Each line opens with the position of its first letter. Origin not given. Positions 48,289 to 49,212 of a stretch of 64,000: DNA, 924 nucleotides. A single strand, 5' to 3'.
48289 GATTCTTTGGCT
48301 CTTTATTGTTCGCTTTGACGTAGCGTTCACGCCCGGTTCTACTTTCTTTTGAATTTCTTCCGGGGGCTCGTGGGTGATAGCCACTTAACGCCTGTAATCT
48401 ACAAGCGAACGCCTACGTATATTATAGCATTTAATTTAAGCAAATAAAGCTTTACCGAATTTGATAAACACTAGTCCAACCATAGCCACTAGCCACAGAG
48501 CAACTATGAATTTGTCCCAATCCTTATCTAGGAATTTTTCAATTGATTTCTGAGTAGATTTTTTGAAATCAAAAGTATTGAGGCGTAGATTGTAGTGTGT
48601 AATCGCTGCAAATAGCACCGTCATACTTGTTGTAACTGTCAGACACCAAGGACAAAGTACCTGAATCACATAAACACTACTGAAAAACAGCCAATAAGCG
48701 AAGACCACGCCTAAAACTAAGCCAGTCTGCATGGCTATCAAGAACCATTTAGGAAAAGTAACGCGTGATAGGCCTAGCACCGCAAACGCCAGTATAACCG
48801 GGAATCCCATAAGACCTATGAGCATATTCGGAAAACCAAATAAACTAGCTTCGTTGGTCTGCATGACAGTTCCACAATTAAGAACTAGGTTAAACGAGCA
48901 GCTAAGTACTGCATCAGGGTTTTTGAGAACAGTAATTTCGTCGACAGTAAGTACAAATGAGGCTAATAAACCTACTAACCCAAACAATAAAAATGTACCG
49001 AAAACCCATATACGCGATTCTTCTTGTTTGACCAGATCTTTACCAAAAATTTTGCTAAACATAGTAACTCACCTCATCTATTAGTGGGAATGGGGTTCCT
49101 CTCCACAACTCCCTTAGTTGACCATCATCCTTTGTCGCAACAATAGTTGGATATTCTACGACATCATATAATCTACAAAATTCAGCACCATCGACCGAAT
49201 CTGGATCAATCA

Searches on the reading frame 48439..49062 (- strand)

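Call 81: search_protein_families(library=pfam, proteins=[window:48439-49062:-], max_evalue=0.001)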
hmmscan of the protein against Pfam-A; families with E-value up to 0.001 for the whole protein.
window:48439-49062:- (208 aa): 1 family
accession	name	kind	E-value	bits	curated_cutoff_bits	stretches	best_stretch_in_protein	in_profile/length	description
PF07884.19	VKOR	-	1.1e-33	116.6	27.5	1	24-153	3-132/134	Vitamin K epoxide reductase family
